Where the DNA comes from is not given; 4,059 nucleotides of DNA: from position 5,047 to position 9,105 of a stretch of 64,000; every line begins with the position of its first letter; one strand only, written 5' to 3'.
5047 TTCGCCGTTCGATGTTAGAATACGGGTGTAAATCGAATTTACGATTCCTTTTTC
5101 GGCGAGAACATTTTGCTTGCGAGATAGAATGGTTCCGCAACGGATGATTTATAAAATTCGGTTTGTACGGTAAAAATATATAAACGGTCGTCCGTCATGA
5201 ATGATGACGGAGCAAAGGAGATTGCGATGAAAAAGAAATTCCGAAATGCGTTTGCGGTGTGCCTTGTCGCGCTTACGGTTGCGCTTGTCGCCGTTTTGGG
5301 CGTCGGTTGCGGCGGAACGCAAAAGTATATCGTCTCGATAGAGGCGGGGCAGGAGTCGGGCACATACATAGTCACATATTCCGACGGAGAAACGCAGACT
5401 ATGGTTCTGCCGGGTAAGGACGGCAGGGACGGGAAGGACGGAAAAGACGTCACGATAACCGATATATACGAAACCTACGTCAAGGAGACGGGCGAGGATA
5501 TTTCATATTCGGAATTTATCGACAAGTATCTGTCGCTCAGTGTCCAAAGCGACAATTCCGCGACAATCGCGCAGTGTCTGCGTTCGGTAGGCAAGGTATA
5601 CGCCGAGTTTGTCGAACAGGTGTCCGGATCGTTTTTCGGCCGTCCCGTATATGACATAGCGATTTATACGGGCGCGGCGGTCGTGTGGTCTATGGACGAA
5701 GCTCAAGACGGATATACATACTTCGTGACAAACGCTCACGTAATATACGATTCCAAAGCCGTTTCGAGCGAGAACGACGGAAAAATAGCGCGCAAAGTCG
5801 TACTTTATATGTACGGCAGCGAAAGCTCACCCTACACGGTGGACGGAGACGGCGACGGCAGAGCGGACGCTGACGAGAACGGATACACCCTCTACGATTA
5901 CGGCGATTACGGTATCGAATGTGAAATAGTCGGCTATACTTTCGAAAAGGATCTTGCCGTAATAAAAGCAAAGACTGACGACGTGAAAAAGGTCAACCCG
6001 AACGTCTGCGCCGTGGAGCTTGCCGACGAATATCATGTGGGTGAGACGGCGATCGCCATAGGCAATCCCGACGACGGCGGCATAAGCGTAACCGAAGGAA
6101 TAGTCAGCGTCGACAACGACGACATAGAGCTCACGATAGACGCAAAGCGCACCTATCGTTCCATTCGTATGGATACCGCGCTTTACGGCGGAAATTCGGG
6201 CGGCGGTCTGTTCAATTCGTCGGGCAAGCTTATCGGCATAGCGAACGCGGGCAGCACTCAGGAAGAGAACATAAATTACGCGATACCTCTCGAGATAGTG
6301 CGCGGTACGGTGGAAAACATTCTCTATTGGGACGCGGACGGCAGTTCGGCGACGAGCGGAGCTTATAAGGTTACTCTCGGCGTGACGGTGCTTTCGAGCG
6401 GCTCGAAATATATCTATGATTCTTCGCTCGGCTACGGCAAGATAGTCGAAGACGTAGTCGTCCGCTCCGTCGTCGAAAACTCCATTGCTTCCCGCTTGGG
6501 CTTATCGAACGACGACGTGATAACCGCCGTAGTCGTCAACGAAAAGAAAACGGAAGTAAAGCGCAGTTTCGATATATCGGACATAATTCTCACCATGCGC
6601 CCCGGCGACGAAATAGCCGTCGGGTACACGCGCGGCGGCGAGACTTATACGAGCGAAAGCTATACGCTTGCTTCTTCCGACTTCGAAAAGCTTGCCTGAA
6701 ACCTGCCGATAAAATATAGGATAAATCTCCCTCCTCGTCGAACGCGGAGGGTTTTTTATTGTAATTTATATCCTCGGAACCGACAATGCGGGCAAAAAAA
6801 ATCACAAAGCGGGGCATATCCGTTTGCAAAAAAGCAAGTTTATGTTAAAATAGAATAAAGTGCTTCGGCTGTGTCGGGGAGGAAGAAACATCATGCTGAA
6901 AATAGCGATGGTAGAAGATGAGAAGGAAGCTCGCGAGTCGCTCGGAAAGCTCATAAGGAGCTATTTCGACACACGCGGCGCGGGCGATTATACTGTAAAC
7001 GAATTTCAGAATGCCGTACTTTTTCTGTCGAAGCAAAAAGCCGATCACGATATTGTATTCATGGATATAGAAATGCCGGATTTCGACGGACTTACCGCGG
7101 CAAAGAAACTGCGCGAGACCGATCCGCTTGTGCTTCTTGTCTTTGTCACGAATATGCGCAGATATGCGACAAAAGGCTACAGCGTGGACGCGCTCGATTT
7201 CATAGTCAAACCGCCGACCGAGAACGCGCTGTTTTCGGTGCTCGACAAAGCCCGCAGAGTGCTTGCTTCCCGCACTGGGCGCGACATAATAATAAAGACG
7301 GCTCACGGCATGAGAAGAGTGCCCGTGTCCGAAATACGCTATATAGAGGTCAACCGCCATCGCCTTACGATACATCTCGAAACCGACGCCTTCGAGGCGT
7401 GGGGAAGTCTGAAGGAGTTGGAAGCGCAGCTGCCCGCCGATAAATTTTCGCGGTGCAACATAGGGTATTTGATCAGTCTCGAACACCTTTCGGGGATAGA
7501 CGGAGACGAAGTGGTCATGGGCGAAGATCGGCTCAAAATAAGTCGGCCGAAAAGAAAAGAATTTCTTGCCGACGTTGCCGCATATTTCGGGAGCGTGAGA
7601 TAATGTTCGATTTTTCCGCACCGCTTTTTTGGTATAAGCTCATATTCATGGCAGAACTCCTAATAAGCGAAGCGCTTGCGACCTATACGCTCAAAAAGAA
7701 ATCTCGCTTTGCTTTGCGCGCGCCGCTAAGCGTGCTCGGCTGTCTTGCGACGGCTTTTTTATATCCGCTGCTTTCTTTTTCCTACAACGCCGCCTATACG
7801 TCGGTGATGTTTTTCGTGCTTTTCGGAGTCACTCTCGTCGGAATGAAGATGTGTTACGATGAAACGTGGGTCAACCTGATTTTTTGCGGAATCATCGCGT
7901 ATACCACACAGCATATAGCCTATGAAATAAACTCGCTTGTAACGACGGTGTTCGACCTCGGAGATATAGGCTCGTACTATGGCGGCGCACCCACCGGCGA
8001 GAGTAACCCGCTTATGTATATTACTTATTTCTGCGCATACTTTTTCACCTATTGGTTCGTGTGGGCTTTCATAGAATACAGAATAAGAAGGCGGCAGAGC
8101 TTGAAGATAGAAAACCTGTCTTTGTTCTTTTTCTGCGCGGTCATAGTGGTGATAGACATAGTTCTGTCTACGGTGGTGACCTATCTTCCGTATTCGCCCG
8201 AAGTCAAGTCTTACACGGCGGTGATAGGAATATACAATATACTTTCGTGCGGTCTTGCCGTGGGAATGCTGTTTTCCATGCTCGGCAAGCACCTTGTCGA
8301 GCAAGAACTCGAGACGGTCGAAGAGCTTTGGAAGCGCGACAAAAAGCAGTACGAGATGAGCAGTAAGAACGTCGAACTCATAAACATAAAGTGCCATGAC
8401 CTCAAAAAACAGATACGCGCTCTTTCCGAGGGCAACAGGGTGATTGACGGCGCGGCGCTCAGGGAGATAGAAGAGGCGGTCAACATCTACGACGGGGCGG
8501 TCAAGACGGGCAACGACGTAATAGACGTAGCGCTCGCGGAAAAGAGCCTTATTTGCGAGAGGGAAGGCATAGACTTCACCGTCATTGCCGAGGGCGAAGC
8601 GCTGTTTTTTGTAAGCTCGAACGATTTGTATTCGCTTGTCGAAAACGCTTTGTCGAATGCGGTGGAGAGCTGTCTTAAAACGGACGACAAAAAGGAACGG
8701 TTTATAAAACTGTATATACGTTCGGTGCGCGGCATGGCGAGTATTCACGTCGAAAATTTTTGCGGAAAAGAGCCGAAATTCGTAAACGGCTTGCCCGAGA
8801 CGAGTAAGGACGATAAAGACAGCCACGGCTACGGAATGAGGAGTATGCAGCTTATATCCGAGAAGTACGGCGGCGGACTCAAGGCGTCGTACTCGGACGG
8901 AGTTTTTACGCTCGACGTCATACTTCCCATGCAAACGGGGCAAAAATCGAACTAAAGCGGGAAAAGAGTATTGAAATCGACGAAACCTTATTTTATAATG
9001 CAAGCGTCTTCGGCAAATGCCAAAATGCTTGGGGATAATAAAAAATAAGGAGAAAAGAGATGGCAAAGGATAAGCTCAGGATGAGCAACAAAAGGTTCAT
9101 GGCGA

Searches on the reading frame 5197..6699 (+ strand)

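Call 51: search_protein_families(library=pfam, proteins=[window:5197-6699:+], max_evalue=0.0001)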
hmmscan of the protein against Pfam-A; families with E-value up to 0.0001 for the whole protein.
window:5197-6699:+ (500 aa): 3 families
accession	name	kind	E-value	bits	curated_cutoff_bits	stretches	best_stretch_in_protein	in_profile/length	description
PF13365.12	Trypsin_2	-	3.4e-18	67.2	27.6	1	161-348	3-144/144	Trypsin-like peptidase domain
PF00089.32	Trypsin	-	4.1e-10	40.3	20.6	1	243-364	85-212/220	Trypsin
PF13180.12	PDZ_2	-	8.2e-06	26.5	27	1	403-485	12-75/80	PDZ domain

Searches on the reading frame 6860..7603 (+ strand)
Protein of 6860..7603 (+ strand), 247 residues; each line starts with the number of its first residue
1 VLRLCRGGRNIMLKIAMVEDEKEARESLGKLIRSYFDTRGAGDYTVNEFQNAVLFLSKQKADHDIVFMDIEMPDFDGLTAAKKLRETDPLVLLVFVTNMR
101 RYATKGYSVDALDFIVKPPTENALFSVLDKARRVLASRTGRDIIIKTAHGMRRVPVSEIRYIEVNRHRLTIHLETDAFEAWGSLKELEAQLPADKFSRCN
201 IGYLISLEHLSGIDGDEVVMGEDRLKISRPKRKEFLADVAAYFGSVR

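Call 74: search_protein_families(library=pfam, proteins=[window:6860-7603:+], max_evalue=0.05)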
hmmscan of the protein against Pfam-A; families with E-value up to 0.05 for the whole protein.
window:6860-7603:+ (247 aa): 2 families
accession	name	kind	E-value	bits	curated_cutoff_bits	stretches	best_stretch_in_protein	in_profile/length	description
PF00072.30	Response_reg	-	2.7e-15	56.9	30.2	1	15-127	1-109/111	Response regulator receiver domain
PF04397.21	LytTR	-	9.4e-15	55.1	22.6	1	151-235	3-93/98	LytTr DNA-binding domain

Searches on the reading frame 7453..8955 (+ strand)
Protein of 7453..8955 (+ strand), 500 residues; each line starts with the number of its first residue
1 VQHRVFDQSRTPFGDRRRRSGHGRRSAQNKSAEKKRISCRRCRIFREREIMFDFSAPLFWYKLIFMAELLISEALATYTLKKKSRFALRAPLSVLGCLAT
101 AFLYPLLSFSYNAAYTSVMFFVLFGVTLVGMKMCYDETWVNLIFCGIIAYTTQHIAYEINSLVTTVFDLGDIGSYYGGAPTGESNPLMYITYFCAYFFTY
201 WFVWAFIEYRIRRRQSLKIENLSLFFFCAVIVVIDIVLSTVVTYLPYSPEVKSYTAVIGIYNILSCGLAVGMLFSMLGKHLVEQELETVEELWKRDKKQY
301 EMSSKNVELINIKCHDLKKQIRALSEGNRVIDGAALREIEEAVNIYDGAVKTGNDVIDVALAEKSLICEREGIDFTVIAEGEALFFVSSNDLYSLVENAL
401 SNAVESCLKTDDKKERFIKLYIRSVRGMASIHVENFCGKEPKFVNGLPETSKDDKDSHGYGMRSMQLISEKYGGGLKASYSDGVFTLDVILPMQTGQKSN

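Call 51: search_protein_families(library=pfam, proteins=[window:7453-8955:+], max_evalue=0.0001)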
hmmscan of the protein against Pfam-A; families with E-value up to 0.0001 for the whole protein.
window:7453-8955:+ (500 aa): 1 family
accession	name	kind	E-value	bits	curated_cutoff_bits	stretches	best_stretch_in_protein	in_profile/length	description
PF14501.12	HATPase_c_5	-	1.6e-19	70.1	22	1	389-492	3-102/102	GHKL domain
